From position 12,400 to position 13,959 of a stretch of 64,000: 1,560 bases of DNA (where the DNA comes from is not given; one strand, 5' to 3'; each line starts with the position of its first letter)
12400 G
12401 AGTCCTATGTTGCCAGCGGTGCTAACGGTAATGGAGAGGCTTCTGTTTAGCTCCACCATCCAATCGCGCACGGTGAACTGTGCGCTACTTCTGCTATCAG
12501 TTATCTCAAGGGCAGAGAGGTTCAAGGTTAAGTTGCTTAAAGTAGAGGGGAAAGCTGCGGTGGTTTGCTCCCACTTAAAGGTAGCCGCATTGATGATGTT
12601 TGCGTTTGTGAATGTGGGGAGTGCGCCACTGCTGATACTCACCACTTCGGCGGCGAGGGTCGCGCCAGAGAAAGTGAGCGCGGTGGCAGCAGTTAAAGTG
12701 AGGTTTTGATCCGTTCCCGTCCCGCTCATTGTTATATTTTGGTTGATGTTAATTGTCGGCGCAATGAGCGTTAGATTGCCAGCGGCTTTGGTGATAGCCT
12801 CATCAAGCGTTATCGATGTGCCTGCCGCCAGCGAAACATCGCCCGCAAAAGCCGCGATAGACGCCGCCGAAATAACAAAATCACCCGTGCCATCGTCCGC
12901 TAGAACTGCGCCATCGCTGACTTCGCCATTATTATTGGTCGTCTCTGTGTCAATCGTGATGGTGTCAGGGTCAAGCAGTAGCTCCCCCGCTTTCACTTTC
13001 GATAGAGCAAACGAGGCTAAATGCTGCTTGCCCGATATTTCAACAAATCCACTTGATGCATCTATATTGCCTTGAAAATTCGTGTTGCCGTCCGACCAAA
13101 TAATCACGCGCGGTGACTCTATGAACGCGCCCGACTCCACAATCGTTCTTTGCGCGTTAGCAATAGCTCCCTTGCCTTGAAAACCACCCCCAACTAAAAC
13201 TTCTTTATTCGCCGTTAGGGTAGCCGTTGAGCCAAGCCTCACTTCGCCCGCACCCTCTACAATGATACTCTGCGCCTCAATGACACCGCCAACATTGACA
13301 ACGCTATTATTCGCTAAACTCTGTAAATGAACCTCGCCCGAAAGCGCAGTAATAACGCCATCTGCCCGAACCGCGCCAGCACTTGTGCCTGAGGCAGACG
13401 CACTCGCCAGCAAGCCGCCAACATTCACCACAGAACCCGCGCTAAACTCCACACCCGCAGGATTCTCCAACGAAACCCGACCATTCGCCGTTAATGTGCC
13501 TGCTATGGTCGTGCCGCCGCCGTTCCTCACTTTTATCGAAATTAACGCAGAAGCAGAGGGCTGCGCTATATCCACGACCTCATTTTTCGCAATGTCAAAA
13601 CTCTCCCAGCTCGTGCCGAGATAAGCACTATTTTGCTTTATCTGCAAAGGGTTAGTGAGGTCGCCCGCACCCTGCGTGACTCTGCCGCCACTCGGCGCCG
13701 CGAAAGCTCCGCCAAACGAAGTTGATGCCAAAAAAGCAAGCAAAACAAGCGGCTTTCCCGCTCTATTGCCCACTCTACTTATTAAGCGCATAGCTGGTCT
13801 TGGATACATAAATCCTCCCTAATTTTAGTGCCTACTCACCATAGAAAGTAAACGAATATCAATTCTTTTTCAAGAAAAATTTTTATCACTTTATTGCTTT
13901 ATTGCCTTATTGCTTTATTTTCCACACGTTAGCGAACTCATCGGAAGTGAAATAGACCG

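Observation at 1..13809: A 13.8-kb minus-strand ORF (>=4603 codons) missing from the ORF track: a giant TpsA/FHA-like exoprotein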

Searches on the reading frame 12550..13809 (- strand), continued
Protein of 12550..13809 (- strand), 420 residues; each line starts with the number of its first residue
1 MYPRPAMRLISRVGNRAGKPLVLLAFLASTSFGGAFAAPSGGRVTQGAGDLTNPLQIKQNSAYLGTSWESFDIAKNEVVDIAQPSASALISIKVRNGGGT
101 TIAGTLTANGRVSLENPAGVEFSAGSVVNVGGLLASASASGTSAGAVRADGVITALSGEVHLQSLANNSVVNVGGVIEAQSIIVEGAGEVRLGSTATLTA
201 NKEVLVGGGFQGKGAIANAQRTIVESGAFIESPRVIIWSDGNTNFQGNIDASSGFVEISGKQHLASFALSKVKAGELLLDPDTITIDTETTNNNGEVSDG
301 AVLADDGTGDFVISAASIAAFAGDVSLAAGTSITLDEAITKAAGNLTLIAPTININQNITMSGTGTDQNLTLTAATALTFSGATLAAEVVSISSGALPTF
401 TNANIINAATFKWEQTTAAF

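Call 40: search_solved_structures(query=window:12550-13809:-, max_evalue=0.01, show_alignments=2)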
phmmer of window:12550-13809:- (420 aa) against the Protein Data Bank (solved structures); distinct sequences matched with E-value up to 0.01: 5.
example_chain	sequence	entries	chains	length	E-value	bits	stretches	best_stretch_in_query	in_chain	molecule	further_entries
8cpk_A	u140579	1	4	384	1.5e-19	73.8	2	37-192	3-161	EtpA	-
8vba_A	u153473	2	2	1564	7.7e-14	55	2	37-192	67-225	EtpA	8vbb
4i84_A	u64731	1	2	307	6.3e-13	52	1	39-288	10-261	Heme/hemopexin-binding protein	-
4rm6_A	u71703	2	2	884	1.3e-11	47.7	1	39-287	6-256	Heme/hemopexin-binding protein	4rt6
2odl_A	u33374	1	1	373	2e-08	37.2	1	57-175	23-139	Adhesin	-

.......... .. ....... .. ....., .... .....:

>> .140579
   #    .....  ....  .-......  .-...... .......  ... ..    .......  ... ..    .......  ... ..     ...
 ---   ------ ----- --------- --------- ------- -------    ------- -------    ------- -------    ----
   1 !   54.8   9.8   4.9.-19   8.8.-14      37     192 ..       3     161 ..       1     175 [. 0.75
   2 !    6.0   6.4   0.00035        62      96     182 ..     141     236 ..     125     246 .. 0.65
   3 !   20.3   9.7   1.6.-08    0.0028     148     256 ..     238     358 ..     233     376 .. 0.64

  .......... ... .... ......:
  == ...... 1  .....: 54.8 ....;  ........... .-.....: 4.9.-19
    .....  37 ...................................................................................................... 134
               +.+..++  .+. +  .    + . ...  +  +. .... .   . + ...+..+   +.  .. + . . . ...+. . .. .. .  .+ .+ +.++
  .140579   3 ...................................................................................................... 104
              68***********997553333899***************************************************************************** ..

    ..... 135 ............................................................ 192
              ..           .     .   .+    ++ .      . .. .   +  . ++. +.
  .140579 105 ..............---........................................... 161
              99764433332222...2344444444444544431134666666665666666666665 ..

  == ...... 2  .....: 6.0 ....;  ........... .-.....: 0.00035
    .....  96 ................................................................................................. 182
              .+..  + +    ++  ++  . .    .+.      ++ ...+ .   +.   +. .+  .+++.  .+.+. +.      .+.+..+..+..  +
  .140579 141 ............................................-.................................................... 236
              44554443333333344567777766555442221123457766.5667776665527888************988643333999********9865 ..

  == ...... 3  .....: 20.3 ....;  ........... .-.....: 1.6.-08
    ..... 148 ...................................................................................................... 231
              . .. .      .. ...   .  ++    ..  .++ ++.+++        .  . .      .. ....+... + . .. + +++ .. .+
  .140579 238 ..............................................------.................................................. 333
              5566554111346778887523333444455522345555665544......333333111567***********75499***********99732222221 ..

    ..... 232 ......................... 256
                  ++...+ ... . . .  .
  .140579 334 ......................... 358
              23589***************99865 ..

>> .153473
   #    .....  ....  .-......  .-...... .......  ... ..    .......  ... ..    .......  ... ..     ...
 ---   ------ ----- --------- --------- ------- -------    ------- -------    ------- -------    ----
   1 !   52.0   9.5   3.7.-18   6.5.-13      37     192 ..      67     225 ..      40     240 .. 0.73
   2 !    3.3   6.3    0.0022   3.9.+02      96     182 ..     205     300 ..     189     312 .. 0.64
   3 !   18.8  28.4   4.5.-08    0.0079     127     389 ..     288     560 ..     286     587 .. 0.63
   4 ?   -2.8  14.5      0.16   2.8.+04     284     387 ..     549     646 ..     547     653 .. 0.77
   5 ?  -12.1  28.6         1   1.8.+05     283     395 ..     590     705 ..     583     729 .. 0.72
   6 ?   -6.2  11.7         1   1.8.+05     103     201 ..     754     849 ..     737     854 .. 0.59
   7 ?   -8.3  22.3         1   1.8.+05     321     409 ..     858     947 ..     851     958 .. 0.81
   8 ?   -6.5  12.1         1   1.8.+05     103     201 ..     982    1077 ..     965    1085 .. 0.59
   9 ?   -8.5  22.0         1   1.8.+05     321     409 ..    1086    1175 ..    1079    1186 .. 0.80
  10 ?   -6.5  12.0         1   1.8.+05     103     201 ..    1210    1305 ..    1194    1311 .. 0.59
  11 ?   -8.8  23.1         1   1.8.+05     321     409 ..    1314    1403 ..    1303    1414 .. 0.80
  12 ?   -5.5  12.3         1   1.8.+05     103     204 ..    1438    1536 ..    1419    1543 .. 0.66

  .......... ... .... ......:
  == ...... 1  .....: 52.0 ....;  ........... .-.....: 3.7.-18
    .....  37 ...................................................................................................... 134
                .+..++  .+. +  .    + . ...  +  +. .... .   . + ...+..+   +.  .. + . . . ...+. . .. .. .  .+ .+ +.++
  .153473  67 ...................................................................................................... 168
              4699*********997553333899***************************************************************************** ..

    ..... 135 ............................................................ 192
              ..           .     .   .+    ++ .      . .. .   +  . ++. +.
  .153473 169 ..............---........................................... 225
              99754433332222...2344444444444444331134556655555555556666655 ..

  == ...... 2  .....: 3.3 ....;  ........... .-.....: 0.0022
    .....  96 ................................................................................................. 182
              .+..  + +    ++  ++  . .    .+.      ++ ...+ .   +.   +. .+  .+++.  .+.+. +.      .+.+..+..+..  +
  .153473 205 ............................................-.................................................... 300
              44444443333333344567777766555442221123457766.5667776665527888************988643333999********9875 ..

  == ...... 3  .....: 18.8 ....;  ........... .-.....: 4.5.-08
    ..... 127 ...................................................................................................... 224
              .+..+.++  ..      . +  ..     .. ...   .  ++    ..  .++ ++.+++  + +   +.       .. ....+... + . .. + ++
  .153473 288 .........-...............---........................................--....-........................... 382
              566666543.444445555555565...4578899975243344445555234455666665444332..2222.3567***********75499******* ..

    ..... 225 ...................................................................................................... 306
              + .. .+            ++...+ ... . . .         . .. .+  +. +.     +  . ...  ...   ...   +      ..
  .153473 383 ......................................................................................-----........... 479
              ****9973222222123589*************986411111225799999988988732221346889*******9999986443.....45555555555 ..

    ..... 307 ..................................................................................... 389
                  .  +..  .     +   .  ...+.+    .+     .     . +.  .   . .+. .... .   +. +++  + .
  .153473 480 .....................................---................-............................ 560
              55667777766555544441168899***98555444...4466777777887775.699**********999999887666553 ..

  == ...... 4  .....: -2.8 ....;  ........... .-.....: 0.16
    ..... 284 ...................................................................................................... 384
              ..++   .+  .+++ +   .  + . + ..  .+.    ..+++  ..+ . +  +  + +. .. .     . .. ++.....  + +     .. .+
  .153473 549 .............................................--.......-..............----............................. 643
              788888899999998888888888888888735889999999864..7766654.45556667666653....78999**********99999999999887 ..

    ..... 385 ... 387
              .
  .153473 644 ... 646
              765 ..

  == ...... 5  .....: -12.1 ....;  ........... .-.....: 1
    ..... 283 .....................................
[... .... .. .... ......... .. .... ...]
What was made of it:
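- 13696..13809 (-): Sec-type signal peptide, residues 1-38. It has a basic n-region, the hydrophobic core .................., and a likely cleavage site AFA|AP. The mature N-terminus aligns with the start of the EtpA TPS domain (call 40).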

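Call 43: predict_structure(alignment_id=A2)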
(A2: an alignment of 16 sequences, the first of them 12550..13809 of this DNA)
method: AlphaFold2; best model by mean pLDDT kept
length: 420 residues; sequences in the alignment: 16
mean_pLDDT: 86.9   pTM: 0.84
mean pLDDT of the five models: 86.9, 86.4, 84.5, 83.9, 82.6
residues with pLDDT >= 90: 295; 70-90: 58; 50-70: 30; < 50: 37
segments of 3 or more residues with pLDDT < 50: 1-4, 13-21, 29-34, 301-307
pLDDT, mean of each block of 10 residues (from residue 1): 47 45 48 66 97 97 97 97 98 89 98 96 98 89 83 97 90 98 96 98 97 92 97 97 95 94 84 96 86 52 48 91 95 95 95 96 82 95 92 90 84 70
secondary structure, 60 per line:
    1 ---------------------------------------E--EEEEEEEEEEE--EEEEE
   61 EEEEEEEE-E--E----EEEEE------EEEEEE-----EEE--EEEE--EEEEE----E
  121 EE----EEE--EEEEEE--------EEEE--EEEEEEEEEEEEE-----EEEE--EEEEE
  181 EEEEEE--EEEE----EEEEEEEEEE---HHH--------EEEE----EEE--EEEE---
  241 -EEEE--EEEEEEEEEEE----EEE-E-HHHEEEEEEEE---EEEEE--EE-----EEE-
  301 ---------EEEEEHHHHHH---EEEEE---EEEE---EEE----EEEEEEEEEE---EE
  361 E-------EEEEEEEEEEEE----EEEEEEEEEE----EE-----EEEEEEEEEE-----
elements in order: E43-53 E56-68 E78-82 E89-94 E100-102 E105-108 E111-115 E120-122 E127-129 E132-137 E146-149 E152-164 E170-173 E176-186 E189-192 E197-206 E221-224 E229-231 E234-237 E242-245 E248-258 E263-265 E272-279 E283-287 E297-299 E310-314 H315-320 E324-328 E332-335 E339-341 E346-355 E359-361 E369-380 E385-394 E406-415
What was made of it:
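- On TpsA (type Vb / two-partner secretion passenger): The AF2 model has pLDDT 86.9 and pTM 0.84 and is all-beta (call 43).
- The AF2 beta-helix has pLDDT 86.9 (call 43).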

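Call 48: fold_search(model_id=the predicted structure, library=pdb)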
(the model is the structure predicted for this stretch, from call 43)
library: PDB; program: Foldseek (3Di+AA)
matches with E <= 10: 88; with E <= 0.001: 8
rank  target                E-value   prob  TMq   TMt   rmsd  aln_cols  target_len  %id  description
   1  4rt6_A                8.4e-11  1.00  0.45  0.27   9.9       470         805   20  Structure of a complex between hemopexin and hemopexin binding protein (released 2016-05-18)
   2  8vbb_A                2.6e-10  1.00  0.42  0.22   9.9       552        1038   23  The secreted adhesin EtpA of Enterotoxigenic Escherichia coli in complex with the mouse mAb 1G05 (released 2024-09-04)
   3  4i84_B                2.8e-10  1.00  0.30  0.45  13.1       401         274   17  The crystal structure of the Haemophilus influenzae HxuA secretion domain involved in the two-partner secretion pathwa (released 2013-11-13)
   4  4rm6                  3.4e-10  1.00  0.46  0.28   9.3       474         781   19  Crystal structure of Hemopexin Binding Protein (released 2016-05-18)
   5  4i84_A                2.6e-09  1.00  0.30  0.42  14.8       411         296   16  The crystal structure of the Haemophilus influenzae HxuA secretion domain involved in the two-partner secretion pathwa (released 2013-11-13)
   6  8cpk_A                7.8e-09  1.00  0.35  0.38  12.1       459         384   17  Crystal structure of EtpA secretion domain from Enterotoxigenic Escherichia coli (released 2024-01-10)
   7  8cpk_B                1.0e-08  1.00  0.35  0.38  12.6       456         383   17  Crystal structure of EtpA secretion domain from Enterotoxigenic Escherichia coli (released 2024-01-10)
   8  2odl                  1.4e-06  1.00  0.38  0.42  10.7       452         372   14  Crystal structure of the HMW1 secretion domain from Haemophilus influenzae (released 2007-08-21)
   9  5awf_A                1.8e-01  0.04  0.09  0.10  18.7       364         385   10  Crystal structure of SufB-SufC-SufD complex from Escherichia coli (released 2015-11-11)
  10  5kdk                  2.0e-01  0.75  0.23  0.38  10.1       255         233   11  Truncated hemolysin A from P. mirabilis at 2.0 Angstroms resolution crystallized in a high salt condition (released 2017-06-14)
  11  1rwr                  2.1e-01  0.35  0.22  0.30  16.5       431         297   12  Crystal structure of filamentous hemagglutinin secretion domain (released 2004-04-13)
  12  4w8t                  2.3e-01  0.57  0.22  0.36  11.2       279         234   11  Crystal structure of truncated hemolysin A Q125S from P. mirabilis at 1.5 Angstroms resolution (released 2015-10-07)
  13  6pzl                  2.6e-01  0.63  0.22  0.37  10.8       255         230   10  P. mirabilis hemolysin A mutant - Q125A (released 2020-08-05)
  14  6q0p                  3.8e-01  0.47  0.23  0.37  11.4       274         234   10  P. mirabilis hemolysin A mutant - Y134S (released 2020-08-05)
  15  6n2c_B                4.8e-01  0.11  0.16  0.16  14.5       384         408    9  The Crystal Structure of Caldicellulosiruptor hydrothermalis Tapirin C-terminal domain (released 2018-12-19)
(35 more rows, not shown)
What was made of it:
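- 12940..13698 (-): TPS (two-partner secretion) domain, residues 38 to about 290, of the HMW1/EtpA/HxuA type. The AF2 model has pLDDT 86.9, and the Foldseek top 8 are HxuA/EtpA/HMW1 (calls 43, 48).
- On TpsA (type Vb / two-partner secretion passenger): The top 8 Foldseek matches are solved TPS domains at probability 1.0 (call 48).
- On HMW1/HxuA/EtpA branch of TpsA: Foldseek gives E 1e-6 to 1e-10 for these against 0.2-1 for 1rwr and HpmA (call 48).
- Closest known: HxuA heme/hemopexin-binding protein. Same: It is the top structural match of the N-terminal model (call 48).
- Closest known: FHA/FhaB of Bordetella pertussis and CdiA proteins. Different: They belong to a different TPS branch (Foldseek E 0.2 for 1rwr, call 48).
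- Foldseek gives HxuA/EtpA/HMW1 at probability 1.0 and E 1e-6 to 1e-10, against FHA/HpmA at E about 0.2 (call 48). The cytolysin-type TPS domain (HpmA) is a poor structural match, at E 0.2-1 (call 48).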

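Call 65: find_homologous_proteins(query=A4, max_evalue=0.001)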
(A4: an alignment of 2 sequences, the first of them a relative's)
Query A4 (2 sequences) (580 aa, profile of the alignment): 32 proteins with E <= 0.001 among 8000 candidates.
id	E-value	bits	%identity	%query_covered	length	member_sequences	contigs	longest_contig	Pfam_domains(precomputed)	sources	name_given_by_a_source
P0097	0.0e+0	1066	100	100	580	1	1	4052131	PF08479.17,PF03865.20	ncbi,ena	-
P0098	1.4e-268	910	87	100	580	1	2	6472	PF08479.17,PF03865.20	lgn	-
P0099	1.3e-218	745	74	97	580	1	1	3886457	PF08479.17,PF03865.20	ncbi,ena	-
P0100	2.7e-201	688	73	92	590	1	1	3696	PF08479.17,PF03865.20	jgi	-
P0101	3.8e-199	681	72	92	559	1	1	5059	PF08479.17,PF03865.20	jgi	-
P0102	1.3e-85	306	43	91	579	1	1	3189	PF08479.17,PF03865.20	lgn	-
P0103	1.3e-71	260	39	96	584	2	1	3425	PF08479.17,PF03865.20,PF01103.30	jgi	-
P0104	4.9e-71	258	41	92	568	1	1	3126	PF08479.17,PF03865.20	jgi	-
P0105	9.9e-69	250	39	91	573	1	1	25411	PF08479.17,PF03865.20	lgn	-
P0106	1.3e-66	243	38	98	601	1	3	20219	PF08479.17,PF03865.20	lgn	-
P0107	2.4e-65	239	38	91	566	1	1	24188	PF08479.17,PF03865.20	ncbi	ncbi:MAG: POTRA domain-containing protein [Pseudomonadota bacterium]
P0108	5.3e-58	215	38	85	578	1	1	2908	PF08479.17,PF03865.20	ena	-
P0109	2.8e-57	212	34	89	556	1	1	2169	PF08479.17,PF03865.20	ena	-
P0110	1.7e-56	210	40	80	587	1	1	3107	PF08479.17,PF03865.20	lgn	-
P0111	1.0e-53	201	37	88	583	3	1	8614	PF08479.17,PF03865.20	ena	-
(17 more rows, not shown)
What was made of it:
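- The TpsB search was shallow, with 32 hits (call 65).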

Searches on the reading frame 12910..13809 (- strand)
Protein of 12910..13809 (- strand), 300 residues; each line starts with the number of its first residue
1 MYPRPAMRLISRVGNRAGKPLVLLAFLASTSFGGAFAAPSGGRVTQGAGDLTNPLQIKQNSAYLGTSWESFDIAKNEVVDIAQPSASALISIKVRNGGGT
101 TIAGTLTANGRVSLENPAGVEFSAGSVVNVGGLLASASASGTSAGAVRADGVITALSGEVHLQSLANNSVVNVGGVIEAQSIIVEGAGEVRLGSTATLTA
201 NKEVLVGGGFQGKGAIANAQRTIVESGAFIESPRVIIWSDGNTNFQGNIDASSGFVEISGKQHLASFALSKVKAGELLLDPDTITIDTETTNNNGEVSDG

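Call 83: find_related_loci(query=A6, collection=metagenome_contigs, flank=10000)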
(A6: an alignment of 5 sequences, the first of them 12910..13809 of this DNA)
Query A6 (300 aa) in metagenome_contigs; peptide patterns used: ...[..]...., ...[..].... (x = any residue, [..] = any of these).
414 stretches matched a pattern; 158 encode a relative of the query (tblastn E <= 1e-3); the best 80 are kept; 80 distinct loci.
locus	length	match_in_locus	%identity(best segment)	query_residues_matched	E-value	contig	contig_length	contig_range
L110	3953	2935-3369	41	2-136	1e-21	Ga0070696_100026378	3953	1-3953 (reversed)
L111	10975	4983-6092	30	35-286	1e-20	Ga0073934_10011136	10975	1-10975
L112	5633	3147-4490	34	2-299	7e-20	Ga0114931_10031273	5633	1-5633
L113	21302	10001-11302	35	37-286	2e-19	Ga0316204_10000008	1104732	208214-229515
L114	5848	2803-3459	32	7-207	1e-18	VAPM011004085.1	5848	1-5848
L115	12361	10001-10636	33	5-203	2e-18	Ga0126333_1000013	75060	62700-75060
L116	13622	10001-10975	30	35-288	1e-20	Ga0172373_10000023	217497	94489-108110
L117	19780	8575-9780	28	35-290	4e-18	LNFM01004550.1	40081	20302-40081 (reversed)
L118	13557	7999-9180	38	39-297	8e-18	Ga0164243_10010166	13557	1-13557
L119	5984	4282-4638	40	23-137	1e-17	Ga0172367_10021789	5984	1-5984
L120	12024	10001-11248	34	36-286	1e-17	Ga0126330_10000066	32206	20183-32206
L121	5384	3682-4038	40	23-137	1e-17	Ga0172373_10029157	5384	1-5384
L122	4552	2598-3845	33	39-292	4e-17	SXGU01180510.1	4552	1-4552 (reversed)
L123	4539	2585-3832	33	39-292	4e-17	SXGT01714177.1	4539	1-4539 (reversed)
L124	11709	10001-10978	30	2-298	7e-17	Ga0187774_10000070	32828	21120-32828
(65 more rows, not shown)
